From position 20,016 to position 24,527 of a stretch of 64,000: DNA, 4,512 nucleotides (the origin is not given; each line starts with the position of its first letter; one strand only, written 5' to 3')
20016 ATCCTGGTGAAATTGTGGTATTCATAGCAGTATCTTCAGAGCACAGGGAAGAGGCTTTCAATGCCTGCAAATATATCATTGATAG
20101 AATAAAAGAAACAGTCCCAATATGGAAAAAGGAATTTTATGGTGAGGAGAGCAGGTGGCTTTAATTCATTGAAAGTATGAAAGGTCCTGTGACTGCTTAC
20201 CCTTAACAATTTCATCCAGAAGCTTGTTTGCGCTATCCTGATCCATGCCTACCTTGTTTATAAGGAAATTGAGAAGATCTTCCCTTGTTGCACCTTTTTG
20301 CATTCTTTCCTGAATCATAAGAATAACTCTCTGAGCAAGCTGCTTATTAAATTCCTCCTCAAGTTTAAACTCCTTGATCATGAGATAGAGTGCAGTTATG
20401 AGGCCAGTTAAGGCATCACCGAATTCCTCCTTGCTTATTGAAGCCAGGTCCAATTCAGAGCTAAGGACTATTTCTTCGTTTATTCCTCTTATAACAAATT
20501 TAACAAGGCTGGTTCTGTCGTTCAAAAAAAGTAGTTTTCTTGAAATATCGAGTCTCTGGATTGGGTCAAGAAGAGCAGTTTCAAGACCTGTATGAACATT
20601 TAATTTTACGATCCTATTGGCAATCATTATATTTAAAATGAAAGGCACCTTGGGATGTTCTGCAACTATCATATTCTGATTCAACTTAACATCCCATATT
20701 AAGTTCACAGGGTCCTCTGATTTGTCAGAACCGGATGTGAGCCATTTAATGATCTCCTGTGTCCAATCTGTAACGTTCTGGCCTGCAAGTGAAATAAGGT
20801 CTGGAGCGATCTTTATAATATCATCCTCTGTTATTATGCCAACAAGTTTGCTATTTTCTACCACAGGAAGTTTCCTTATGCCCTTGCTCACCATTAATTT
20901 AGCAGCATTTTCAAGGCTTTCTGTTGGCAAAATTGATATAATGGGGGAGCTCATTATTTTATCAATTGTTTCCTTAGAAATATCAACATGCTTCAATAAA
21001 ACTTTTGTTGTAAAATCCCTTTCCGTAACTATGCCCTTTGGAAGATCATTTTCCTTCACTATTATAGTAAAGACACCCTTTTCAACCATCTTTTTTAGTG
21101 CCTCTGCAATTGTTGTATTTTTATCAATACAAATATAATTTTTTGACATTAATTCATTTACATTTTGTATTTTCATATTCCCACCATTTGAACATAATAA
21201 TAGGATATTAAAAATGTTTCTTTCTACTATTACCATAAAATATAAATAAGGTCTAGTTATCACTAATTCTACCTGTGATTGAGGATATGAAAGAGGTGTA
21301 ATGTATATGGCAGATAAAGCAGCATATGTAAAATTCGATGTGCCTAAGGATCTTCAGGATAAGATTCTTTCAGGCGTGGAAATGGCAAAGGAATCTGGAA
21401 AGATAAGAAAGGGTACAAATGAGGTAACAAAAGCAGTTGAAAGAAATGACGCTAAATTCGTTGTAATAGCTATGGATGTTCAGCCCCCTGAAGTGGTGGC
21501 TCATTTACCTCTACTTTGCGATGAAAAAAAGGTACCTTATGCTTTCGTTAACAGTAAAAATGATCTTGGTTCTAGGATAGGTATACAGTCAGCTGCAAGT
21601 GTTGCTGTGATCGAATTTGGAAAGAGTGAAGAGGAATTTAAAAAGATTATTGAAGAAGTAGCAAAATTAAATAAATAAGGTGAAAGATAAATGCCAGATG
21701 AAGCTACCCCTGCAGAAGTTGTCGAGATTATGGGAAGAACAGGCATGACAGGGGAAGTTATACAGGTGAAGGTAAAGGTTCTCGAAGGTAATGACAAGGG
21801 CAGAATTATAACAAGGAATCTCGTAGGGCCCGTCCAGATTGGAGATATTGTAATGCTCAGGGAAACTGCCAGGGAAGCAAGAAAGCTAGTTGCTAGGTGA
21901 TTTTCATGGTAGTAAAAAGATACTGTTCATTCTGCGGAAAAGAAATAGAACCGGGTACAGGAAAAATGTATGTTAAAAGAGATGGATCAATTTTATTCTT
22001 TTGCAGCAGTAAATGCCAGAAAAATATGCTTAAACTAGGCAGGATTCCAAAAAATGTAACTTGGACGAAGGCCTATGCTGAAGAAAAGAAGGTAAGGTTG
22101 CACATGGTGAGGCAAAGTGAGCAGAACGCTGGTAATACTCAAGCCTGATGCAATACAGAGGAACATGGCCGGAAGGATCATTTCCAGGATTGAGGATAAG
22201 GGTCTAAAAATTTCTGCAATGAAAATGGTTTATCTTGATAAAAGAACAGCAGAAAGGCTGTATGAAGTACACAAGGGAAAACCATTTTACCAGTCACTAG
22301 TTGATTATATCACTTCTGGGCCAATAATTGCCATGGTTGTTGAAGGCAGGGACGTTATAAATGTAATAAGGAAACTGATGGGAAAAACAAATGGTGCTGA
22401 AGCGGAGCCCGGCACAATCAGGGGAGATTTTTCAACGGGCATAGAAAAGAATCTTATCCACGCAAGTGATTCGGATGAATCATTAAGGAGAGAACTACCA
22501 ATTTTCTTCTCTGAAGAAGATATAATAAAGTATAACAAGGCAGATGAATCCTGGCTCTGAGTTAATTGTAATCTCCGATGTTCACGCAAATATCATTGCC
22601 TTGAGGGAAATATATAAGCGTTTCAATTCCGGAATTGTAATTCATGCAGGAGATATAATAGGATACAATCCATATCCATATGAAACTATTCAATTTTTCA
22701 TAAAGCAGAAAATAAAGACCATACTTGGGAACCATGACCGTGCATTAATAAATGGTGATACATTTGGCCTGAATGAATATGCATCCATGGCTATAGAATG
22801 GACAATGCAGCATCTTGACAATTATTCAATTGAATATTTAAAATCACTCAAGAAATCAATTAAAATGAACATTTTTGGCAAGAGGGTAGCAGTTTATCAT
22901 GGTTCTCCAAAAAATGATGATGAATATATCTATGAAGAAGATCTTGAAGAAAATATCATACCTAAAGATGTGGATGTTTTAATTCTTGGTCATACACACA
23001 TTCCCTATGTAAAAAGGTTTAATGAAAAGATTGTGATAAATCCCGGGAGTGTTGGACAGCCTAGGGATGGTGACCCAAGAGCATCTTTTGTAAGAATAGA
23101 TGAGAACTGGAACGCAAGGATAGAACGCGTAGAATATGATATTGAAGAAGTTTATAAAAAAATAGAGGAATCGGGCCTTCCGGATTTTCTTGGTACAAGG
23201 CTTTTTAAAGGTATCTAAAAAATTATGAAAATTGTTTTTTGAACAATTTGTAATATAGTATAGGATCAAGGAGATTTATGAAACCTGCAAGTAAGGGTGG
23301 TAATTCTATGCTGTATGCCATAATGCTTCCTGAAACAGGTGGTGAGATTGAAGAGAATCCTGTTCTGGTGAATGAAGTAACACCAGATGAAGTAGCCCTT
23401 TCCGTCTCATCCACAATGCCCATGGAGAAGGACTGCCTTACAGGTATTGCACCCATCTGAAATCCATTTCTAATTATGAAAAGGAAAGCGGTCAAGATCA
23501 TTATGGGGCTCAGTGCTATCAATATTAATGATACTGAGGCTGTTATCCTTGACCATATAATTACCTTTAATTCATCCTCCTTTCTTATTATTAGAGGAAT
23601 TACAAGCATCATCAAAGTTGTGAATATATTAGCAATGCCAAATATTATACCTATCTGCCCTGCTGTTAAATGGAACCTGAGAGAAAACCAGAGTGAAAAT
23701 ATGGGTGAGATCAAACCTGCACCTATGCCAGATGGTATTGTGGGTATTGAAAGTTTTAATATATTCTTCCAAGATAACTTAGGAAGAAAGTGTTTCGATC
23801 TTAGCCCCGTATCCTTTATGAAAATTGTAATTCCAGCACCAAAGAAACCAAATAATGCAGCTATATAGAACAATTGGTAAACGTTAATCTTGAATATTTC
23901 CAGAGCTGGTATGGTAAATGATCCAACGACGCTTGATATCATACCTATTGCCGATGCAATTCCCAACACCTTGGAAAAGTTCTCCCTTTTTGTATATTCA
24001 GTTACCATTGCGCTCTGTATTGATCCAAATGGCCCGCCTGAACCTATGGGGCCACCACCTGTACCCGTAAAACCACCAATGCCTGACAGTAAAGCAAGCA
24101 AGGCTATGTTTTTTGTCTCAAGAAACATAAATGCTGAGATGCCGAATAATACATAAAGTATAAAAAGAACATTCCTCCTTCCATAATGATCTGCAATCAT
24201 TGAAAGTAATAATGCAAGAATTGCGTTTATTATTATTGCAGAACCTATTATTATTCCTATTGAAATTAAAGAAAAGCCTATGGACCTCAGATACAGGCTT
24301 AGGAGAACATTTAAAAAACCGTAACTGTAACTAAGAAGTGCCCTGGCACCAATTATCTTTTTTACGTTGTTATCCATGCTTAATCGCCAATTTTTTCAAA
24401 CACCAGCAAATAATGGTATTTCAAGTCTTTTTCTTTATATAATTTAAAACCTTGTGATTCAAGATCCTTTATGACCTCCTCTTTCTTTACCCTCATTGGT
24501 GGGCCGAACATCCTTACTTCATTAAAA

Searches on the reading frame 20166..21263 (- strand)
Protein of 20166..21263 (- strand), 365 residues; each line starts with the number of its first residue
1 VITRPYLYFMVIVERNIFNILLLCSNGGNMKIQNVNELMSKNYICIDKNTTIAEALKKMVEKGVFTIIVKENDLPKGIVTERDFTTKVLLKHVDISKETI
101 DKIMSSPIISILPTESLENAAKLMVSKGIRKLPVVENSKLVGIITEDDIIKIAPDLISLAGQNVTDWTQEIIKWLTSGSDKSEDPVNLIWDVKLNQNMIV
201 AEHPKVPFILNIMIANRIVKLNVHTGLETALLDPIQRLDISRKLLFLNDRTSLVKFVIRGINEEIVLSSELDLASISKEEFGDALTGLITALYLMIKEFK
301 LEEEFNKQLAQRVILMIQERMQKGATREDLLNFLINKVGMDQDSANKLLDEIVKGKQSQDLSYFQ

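Call 69: search_protein_families(library=pfam, proteins=[window:20166-21263:-], max_evalue=0.00001)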
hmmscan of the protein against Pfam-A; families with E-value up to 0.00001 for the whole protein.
window:20166-21263:- (365 aa): 1 family
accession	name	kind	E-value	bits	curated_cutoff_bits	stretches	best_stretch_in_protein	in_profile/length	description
PF00571.33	CBS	-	5.1e-28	97.6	24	2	102-152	3-54/57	CBS domain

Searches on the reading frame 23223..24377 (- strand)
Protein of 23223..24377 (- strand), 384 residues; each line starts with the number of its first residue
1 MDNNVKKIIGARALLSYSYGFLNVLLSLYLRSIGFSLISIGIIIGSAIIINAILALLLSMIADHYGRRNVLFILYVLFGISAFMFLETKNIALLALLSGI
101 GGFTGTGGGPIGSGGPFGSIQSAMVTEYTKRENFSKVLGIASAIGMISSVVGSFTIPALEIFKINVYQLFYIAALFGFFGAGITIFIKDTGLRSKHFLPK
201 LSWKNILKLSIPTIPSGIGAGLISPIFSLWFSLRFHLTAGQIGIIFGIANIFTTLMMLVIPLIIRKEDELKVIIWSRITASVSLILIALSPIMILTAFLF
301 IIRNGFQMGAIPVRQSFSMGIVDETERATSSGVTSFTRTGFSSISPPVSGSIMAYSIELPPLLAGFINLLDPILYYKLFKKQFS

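Call 69: search_protein_families(library=pfam, proteins=[window:23223-24377:-], max_evalue=0.00001)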
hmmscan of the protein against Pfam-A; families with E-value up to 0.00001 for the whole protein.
window:23223-24377:- (384 aa): 1 family
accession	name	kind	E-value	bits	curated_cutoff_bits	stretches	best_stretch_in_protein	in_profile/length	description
PF07690.21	MFS_1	-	2.9e-24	86.1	33.4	2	11-346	4-347/347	Major Facilitator Superfamily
